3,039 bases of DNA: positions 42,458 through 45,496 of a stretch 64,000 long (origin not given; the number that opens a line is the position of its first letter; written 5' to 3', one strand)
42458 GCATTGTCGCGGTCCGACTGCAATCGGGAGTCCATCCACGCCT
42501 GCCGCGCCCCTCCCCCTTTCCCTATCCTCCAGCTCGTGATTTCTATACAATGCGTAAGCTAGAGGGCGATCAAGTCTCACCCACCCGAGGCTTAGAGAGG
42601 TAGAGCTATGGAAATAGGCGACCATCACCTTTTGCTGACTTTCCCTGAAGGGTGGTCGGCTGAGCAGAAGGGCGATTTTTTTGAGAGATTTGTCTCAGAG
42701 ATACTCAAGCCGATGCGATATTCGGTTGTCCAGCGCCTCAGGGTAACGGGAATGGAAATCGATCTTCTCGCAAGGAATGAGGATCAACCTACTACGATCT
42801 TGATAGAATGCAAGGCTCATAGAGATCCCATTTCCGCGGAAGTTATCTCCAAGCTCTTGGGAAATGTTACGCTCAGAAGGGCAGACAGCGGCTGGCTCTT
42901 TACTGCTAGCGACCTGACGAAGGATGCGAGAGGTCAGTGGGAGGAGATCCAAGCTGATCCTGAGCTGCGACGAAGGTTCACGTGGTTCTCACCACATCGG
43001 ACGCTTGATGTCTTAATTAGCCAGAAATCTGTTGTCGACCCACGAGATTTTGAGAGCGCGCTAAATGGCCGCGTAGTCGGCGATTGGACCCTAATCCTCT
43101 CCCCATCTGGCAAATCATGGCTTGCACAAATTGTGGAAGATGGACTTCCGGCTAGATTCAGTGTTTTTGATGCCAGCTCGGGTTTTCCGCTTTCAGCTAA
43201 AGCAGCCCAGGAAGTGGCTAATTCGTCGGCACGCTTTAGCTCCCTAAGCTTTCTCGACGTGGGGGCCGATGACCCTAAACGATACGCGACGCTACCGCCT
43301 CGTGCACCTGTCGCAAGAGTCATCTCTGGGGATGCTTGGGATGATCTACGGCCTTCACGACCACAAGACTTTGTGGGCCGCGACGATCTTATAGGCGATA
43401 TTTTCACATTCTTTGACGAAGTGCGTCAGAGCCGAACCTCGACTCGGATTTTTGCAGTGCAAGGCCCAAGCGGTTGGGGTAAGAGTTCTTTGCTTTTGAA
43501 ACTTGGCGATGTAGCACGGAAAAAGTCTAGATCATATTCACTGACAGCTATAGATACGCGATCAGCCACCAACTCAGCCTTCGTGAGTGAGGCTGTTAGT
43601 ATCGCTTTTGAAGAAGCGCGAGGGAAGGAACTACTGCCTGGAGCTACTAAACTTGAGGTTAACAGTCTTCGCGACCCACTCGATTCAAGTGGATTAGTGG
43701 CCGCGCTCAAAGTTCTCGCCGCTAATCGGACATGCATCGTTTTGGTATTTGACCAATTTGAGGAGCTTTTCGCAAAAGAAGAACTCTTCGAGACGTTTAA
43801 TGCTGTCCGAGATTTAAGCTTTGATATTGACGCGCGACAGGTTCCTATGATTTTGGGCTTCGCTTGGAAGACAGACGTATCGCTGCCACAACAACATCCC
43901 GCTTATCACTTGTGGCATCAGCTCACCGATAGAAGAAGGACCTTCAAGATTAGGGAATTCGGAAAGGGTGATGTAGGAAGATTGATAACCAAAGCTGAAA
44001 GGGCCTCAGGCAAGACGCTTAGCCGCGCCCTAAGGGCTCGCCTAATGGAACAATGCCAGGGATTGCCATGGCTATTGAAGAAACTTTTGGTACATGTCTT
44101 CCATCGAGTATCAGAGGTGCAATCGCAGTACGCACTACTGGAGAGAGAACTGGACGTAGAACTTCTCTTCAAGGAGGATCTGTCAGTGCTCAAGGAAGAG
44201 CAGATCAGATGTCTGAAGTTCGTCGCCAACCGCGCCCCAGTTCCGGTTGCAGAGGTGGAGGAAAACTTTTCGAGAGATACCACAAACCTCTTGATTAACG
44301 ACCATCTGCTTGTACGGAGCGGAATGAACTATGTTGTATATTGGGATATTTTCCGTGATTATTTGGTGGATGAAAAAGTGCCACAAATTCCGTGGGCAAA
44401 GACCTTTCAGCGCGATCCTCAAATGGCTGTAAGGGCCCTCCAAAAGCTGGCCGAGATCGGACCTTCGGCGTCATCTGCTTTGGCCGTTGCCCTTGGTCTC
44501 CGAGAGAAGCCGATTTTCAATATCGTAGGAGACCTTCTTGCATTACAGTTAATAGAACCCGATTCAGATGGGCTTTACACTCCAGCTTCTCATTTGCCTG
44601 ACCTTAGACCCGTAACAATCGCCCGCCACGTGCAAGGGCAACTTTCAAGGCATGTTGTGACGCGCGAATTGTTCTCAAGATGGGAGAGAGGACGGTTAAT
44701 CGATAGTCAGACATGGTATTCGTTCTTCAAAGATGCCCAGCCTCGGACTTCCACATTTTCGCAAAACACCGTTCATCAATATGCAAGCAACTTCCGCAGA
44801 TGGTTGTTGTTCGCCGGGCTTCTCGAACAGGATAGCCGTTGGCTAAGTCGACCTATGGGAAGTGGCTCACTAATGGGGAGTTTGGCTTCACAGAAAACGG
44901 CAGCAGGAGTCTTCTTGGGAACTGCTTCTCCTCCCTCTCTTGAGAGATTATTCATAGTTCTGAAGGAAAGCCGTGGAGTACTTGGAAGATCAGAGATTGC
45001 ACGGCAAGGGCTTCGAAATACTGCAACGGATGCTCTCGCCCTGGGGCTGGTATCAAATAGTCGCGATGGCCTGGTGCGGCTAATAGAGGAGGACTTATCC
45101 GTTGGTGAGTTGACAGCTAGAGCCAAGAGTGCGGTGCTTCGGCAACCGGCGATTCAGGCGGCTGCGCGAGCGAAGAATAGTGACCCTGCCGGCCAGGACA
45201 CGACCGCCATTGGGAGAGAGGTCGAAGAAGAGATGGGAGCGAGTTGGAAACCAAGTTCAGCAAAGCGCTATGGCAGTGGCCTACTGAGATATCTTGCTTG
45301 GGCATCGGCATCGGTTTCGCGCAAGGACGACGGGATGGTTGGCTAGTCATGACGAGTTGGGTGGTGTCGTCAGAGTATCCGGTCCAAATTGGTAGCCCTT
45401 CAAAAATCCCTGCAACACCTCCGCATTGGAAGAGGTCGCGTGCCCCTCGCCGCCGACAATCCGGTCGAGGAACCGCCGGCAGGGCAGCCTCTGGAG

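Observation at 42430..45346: Low-GC single-gene insert: Mrr-like nuclease fused to a STAND-like NTPase, wedged between TA loci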

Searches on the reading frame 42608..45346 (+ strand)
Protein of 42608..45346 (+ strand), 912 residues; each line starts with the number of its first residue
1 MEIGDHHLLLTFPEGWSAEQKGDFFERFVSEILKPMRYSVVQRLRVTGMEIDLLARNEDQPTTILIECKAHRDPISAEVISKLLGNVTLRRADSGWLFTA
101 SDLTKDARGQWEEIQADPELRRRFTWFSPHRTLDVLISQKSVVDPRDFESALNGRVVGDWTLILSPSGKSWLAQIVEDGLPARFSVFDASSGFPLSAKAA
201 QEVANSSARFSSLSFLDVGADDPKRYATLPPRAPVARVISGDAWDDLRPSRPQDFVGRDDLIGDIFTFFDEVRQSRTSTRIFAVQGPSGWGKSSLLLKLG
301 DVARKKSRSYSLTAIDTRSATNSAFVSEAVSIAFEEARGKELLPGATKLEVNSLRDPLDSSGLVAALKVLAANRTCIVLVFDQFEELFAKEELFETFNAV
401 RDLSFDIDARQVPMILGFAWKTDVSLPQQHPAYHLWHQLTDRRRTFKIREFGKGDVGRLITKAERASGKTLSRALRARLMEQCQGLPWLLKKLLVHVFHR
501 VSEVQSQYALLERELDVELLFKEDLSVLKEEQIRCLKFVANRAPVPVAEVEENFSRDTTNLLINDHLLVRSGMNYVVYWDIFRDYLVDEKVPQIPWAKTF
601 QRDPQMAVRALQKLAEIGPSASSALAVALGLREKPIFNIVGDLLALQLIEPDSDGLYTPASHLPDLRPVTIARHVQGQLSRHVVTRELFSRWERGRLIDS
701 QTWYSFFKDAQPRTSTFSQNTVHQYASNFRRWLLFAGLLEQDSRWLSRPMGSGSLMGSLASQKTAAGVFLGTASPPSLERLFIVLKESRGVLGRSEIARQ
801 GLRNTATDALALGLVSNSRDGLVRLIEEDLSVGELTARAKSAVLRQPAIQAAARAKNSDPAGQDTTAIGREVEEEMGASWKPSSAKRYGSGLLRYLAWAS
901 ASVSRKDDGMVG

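Call 3: search_protein_families(library=pfam, proteins=[window:42608-45346:+], max_evalue=0.1)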
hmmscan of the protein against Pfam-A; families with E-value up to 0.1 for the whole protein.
window:42608-45346:+ (912 aa): 8 families
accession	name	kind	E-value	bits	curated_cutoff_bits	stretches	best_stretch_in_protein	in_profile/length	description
PF04471.18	Mrr_cat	-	9.3e-13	48.8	21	1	21-113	5-99/115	Restriction endonuclease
PF20703.3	nSTAND1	-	3e-11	44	27.1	1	253-490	14-226/379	Novel STAND NTPase 1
PF13191.12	AAA_16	-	3.4e-08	34.6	32.6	1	255-388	2-145/167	AAA ATPase domain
PF22722.2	NA-iREase1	-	4.4e-06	27.1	27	1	25-113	1-90/106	NACHT-associated inactive Restriction Endonuclease 1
PF13401.12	AAA_22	-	1.2e-05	26.1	27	1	278-407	4-111/130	AAA domain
PF18741.7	MTES_1575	-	0.0048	17.4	38.2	1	25-72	1-48/96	REase_MTES_1575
PF14516.12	AAA_35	-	0.01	15.1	27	0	282-325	34-75/331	AAA-like domain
PF24883.2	NPHP3_N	-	0.039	14.6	24.8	0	269-398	12-147/164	Nephrocystin 3, N-terminal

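Call 4: search_protein_families(library=padloc, proteins=[window:42608-45346:+], max_evalue=1)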
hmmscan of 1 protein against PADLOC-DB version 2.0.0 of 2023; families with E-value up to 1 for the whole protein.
window:42608-45346:+ (912 aa): 4 families
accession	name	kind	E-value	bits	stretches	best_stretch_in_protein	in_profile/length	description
PDLC04815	PDC-S02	-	9.6e-06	23.1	1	19-112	204-300/346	-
PDLC04819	PDC-S02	-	1.4e-05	22.5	1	19-109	195-286/334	-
PDLC01887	CARF4--CARF_PDDEXK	-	0.00052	17.6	1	14-83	152-221/285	-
PDLC04796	PDC-S02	-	0.021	11.8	1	25-118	248-344/390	-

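Call 5: search_protein_families(library=ncbifam, proteins=[window:42608-45346:+], max_evalue=1)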
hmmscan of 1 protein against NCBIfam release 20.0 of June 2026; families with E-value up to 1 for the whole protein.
window:42608-45346:+ (912 aa): 8 families
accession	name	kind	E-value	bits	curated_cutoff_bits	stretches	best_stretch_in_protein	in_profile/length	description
TIGR02928.1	TIGR02928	subfamily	0.0015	17.5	181.3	1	251-318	13-83/366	orc1/cdc6 family replication initiation protein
NF040586.1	FxSxx_TPR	equivalog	0.0039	15.7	300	1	249-297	2-43/830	FxSxx-COOH system tetratricopeptide repeat protein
NF005320.0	PRK06851.1-6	equivalog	0.016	14.2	556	1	265-307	18-60/363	hypothetical protein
NF011271.0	PRK14678.1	equivalog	0.088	12.8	172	1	20-81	7-67/120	hypothetical protein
NF009151.0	PRK12497.1-5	equivalog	0.11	12.7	124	1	16-101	11-95/126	YraN family protein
NF000868.0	PRK00080.1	equivalog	0.14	11.1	282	1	245-300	17-72/330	Holliday junction branch migration DNA helicase RuvB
TIGR03263.1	guanyl_kin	equivalog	0.17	11.5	160.45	1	280-319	2-41/180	guanylate kinase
TIGR03608.1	L_ocin_972_ABC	subfamily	0.18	11.2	254.85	1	274-332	19-80/206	putative bacteriocin export ABC transporter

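Call 6: find_homologous_proteins(query=window:42608-45346:+, max_evalue=0.001)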
Query window:42608-45346:+ (912 aa): 831 proteins with E <= 0.001 among 8000 candidates; the best 120 are listed.
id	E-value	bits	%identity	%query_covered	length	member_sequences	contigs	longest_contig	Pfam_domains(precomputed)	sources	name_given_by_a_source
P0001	0.0e+0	2038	100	100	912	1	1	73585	PF22722.3,PF13401.13,PF20703.4,PF04471.19,PF13191.13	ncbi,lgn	ncbi:MAG: restriction endonuclease [Thermoanaerobaculia bacterium]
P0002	0.0e+0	1262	63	98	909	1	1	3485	PF20703.4,PF04471.19,PF13191.13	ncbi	-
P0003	0.0e+0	1254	61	99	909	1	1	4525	PF13401.13,PF20703.4,PF04471.19,PF13191.13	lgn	-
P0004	0.0e+0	1236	62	98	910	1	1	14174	PF13401.13,PF20703.4,PF04471.19,PF13191.13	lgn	-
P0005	0.0e+0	1205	62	98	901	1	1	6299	PF20703.4,PF04471.19,PF13191.13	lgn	-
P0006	0.0e+0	1199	60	98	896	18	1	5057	PF20703.4,PF04471.19,PF13191.13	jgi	jgi:hypothetical protein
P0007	0.0e+0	1175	59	98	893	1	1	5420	PF20703.4,PF04471.19,PF13191.13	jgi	jgi:hypothetical protein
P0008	0.0e+0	1169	59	99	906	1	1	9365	PF22722.3,PF20703.4,PF04471.19,PF13191.13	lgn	-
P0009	0.0e+0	1163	57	99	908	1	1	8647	PF20703.4,PF04471.19,PF13191.13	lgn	-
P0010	0.0e+0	1157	58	98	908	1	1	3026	PF20703.4,PF04471.19,PF13191.13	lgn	-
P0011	0.0e+0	1155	59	98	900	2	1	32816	PF20703.4,PF04471.19,PF13191.13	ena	-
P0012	0.0e+0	1152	57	99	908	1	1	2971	PF20703.4,PF04471.19,PF13191.13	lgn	-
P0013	0.0e+0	1147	57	98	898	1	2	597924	PF20703.4,PF04471.19,PF13191.13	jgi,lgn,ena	-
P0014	0.0e+0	1139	57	98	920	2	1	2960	PF13401.13,PF20703.4,PF04471.19,PF13191.13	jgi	-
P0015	0.0e+0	1137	58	99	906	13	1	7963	PF20703.4,PF04471.19,PF13191.13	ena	-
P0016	0.0e+0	1120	57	98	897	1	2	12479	PF20703.4,PF04471.19,PF13191.13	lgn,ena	-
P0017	0.0e+0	1118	57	97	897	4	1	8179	PF20703.4,PF04471.19,PF13191.13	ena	-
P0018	0.0e+0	1109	55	99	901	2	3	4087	PF22722.3,PF20703.4,PF04471.19,PF13191.13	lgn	-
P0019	0.0e+0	1107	56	98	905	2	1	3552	PF22722.3,PF20703.4,PF04471.19,PF13191.13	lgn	-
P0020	0.0e+0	1103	55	98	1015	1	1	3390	PF19960.7,PF20703.4,PF13191.13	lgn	-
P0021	0.0e+0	1101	56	98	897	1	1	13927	PF20703.4,PF04471.19,PF13191.13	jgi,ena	-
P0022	0.0e+0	1098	54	98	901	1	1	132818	PF22722.3,PF20703.4,PF04471.19,PF13191.13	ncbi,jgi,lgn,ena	-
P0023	0.0e+0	1097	56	98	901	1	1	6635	PF20703.4,PF04471.19,PF13191.13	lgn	-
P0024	0.0e+0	1096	56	99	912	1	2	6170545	PF20703.4,PF04471.19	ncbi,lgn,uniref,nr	ncbi:restriction endonuclease [Lysobacter yananisis]|uniref:Restriction endonuclease n=1 Tax=Lysobac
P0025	0.0e+0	1095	55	98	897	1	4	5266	PF20703.4,PF04471.19,PF13191.13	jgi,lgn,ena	jgi:hypothetical protein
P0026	0.0e+0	1091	55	98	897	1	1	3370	PF20703.4,PF04471.19,PF13191.13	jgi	jgi:hypothetical protein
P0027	0.0e+0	1082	56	98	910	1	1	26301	PF22722.3,PF20703.4,PF04471.19,PF13191.13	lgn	-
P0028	0.0e+0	1082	55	99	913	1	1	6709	PF20703.4,PF04471.19,PF13191.13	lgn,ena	-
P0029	0.0e+0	1080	56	98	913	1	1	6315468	PF20703.4,PF04471.19,PF13191.13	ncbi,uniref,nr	ncbi:restriction endonuclease [Lysobacter capsici]|uniref:nSTAND1 domain-containing NTPase n=1 Tax=L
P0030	0.0e+0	1079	55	99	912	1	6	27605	PF20703.4,PF04471.19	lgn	-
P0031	0.0e+0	1078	56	98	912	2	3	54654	PF20703.4,PF04471.19,PF13191.13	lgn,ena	-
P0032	0.0e+0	1070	56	99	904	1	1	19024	PF13401.13,PF20703.4,PF04471.19,PF13191.13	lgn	-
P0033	0.0e+0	1069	55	98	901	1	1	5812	PF20703.4,PF04471.19,PF13191.13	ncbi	-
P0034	0.0e+0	1068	55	99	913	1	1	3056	PF20703.4,PF04471.19,PF13191.13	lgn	-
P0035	0.0e+0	1067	55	98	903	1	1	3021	PF20703.4,PF14516.13,PF04471.19,PF13191.13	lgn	-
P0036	0.0e+0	1066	57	94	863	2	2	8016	PF12802.14,PF20703.4,PF04471.19,PF13191.13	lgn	-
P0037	0.0e+0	1061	55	98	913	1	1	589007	PF20703.4,PF04471.19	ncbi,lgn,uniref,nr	ncbi:restriction endonuclease [Burkholderia sp. BKH01]|uniref:nSTAND1 domain-containing NTPase n=1 T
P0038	0.0e+0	1057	54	99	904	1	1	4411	PF22722.3,PF20703.4,PF04471.19,PF13191.13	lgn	-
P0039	0.0e+0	1056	54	99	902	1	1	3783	PF20703.4,PF04471.19,PF13191.13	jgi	-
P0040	0.0e+0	1056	55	99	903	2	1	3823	PF20703.4,PF04471.19,PF13191.13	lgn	-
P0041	0.0e+0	1055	54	99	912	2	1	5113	PF20703.4,PF04471.19,PF13191.13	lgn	-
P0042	0.0e+0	1055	57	95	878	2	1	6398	PF20703.4,PF04471.19,PF13191.13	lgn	-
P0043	0.0e+0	1053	56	93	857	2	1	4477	PF13401.13,PF20703.4,PF04471.19,PF13191.13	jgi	jgi:hypothetical protein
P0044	0.0e+0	1050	54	99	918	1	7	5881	PF20703.4,PF04471.19,PF13191.13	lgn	-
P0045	0.0e+0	1046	53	99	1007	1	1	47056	PF13401.13,PF20703.4,PF04471.19,PF13191.13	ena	-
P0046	0.0e+0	1045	55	98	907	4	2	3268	PF20703.4,PF04471.19,PF13191.13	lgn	-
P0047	0.0e+0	1043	54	97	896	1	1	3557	PF13401.13,PF20703.4,PF04471.19,PF13191.13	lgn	-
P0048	0.0e+0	1039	56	95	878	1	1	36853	PF20703.4,PF04471.19,PF13191.13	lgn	-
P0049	0.0e+0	1039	54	98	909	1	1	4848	PF22722.3,PF20703.4,PF04471.19,PF13191.13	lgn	-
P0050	0.0e+0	1038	54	98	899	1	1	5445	PF20703.4,PF04471.19,PF13191.13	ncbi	-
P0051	0.0e+0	1029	53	98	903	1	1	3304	PF20703.4,PF04471.19,PF13191.13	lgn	-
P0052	0.0e+0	1026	54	98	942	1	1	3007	PF13401.13,PF20703.4,PF04471.19,PF13191.13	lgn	-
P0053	0.0e+0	1026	56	95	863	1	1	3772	PF13401.13,PF20703.4,PF04471.19,PF13191.13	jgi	-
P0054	0.0e+0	1025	52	99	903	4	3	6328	PF20703.4,PF04471.19,PF13191.13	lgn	-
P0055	0.0e+0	1022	53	98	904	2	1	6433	PF20703.4,PF04471.19,PF13191.13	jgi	-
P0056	0.0e+0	1017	53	98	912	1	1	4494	PF20703.4,PF04471.19,PF13191.13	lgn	-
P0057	0.0e+0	1014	53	98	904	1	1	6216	PF20703.4,PF04471.19,PF13191.13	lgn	-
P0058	2.4e-298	1010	52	98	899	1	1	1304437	PF20703.4,PF04471.19,PF13191.13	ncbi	ncbi:MAG: AAA family ATPase [Smithellaceae bacterium]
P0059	8.0e-298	1009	53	98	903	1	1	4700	PF20703.4,PF04471.19,PF13191.13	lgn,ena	-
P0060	4.5e-297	1006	52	98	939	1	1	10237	PF20703.4,PF04471.19,PF13191.13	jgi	jgi:hypothetical protein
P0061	4.6e-297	1006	52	98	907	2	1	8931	PF20703.4,PF04471.19,PF13191.13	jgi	jgi:Holliday junction resolvase-like predicted endonuclease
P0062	1.8e-296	1004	53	99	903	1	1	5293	PF20703.4,PF04471.19,PF13191.13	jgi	jgi:hypothetical protein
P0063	4.7e-296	1003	52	98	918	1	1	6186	PF20703.4,PF04471.19,PF13191.13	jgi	-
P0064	2.0e-294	997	53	98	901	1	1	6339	PF20703.4,PF04471.19,PF13191.13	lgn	-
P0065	9.0e-294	995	51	99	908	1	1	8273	PF20703.4,PF04471.19,PF13191.13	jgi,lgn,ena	-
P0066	3.7e-293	993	52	98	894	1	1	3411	PF20703.4,PF04471.19,PF13191.13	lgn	-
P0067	1.5e-290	985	53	97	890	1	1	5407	PF20703.4,PF04471.19,PF13191.13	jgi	jgi:hypothetical protein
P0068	2.2e-290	984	50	99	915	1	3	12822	PF22722.3,PF12802.14,PF20703.4,PF04471.19,PF13191.13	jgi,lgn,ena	-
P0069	3.2e-290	983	52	98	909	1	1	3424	PF20703.4,PF04471.19,PF13191.13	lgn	-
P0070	4.7e-290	983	52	97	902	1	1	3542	PF20703.4,PF04471.19,PF13191.13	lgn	-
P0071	1.5e-288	978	53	96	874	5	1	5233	PF20703.4,PF04471.19,PF13191.13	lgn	-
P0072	1.6e-288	978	52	98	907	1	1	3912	PF20703.4,PF04471.19,PF13191.13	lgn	-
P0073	4.6e-288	976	52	97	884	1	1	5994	PF20703.4,PF04471.19,PF13191.13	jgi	-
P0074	5.6e-288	976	51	99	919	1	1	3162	PF20703.4,PF04471.19,PF13191.13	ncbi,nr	ncbi:MAG: restriction endonuclease [bacterium]|nr:restriction endonuclease [bacterium]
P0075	7.4e-288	976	51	98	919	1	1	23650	PF20703.4,PF04471.19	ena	-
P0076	6.1e-287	973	51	98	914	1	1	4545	PF13401.13,PF20703.4,PF04471.19,PF13191.13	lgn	-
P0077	7.4e-287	972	51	98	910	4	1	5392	PF20703.4,PF04471.19,PF13191.13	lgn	-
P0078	5.2e-286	970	50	98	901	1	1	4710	PF20703.4,PF04471.19,PF13191.13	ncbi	-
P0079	2.1e-285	968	51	97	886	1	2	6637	PF20703.4,PF04471.19,PF13191.13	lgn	-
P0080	1.0e-284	965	50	98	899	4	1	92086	PF20703.4,PF04471.19,PF13191.13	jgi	jgi:Restriction endonuclease/AAA ATPase domain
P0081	2.3e-284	964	50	99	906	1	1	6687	PF20703.4,PF04471.19,PF13191.13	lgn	-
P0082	5.6e-284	963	51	98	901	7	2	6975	PF20703.4,PF04471.19,PF13191.13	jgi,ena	-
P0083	5.4e-283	960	50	98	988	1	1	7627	PF12802.14,PF20703.4,PF04471.19,PF13191.13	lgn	-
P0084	4.3e-282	957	51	98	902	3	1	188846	PF20703.4,PF04471.19,PF13191.13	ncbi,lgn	-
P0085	3.1e-281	954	51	98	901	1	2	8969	PF20703.4,PF04471.19,PF13191.13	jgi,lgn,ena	jgi:hypothetical protein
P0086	3.4e-281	954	50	98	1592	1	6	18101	PF20703.4,PF04471.19,PF13191.13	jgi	jgi:DNA-binding Xre family transcriptional regulator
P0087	7.5e-281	952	50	99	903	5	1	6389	PF20703.4,PF04471.19,PF13191.13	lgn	-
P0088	6.6e-279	946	50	98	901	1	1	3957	PF20703.4,PF04471.19,PF13191.13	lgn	-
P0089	2.2e-276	938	51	93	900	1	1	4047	PF13401.13,PF20703.4,PF04471.19,PF13191.13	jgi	jgi:hypothetical protein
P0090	6.7e-276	936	50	98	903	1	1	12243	PF20703.4,PF04471.19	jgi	-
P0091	2.8e-273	927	50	98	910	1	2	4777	PF13401.13,PF20703.4,PF04471.19,PF13191.13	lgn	-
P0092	6.5e-271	920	64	71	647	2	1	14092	PF05729.19,PF20703.4,PF04471.19,PF13191.13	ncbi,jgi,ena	ncbi:MAG TPA: restriction endonuclease [Thermoanaerobaculia bacterium]|jgi:hypothetical protein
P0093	2.0e-265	901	58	76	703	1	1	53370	PF12802.14,PF20703.4,PF04471.19,PF13191.13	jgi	jgi:hypothetical protein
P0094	7.8e-262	890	46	98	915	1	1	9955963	PF20703.4,PF04471.19,PF13191.13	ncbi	ncbi:restriction endonuclease [Corallococcus sp. M7]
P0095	1.0e-260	886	61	72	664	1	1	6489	PF20703.4,PF04471.19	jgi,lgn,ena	-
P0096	1.4e-258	879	47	98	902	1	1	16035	PF20703.4,PF04471.19,PF13191.13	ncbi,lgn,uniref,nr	ncbi:MAG: restriction endonuclease [Deinococcus sp.]|uniref:restriction endonuclease n=1 Tax=Deinoco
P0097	5.1e-255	867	45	98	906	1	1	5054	PF13401.13,PF20703.4,PF04471.19,PF13191.13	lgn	-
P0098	7.1e-254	863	46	99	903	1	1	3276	PF20703.4,PF04471.19,PF13191.13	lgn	-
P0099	2.5e-245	835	61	67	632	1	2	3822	PF13401.13,PF20703.4,PF04471.19,PF13191.13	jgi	jgi:hypothetical protein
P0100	1.7e-244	832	46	98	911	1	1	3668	PF13401.13,PF20703.4,PF04471.19,PF13191.13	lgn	-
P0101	2.3e-233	795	44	99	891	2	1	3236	PF13401.13,PF20703.4,PF04471.19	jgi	jgi:Holliday junction resolvase-like predicted endonuclease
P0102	3.2e-231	788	41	98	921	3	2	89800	PF20703.4,PF04471.19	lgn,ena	-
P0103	3.1e-229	782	60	62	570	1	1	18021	PF20703.4,PF04471.19,PF13191.13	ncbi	-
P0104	7.0e-225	767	40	98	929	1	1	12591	PF20703.4,PF04471.19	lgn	-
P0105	9.5e-219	747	40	98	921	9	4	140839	PF20703.4,PF04471.19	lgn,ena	-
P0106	4.9e-214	731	47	82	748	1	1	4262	PF13401.13,PF20703.4,PF13191.13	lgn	-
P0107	3.7e-212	725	51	70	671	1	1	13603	PF20703.4,PF04471.19,PF13191.13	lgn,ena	-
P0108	9.4e-212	724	39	98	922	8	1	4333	PF20703.4,PF04471.19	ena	-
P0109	3.4e-210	719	50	74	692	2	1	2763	PF20703.4,PF13191.13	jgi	jgi:hypothetical protein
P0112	4.3e-192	659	51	67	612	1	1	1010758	PF20703.4,PF13191.13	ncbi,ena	-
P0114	3.8e-188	646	43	86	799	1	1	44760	PF20703.4,PF13191.13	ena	-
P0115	1.6e-181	624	51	63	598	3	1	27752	PF20703.4,PF13191.13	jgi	-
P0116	9.6e-178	611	56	54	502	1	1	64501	PF20703.4,PF04471.19,PF13191.13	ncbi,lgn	-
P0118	5.5e-168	579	56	51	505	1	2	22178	PF20703.4,PF04471.19,PF13191.13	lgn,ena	-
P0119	8.9e-157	542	35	99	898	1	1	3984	PF22722.3,PF20703.4,PF04471.19,PF13191.13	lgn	-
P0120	3.8e-151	523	34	97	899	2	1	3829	PF13401.13,PF20703.4,PF04471.19,PF13191.13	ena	-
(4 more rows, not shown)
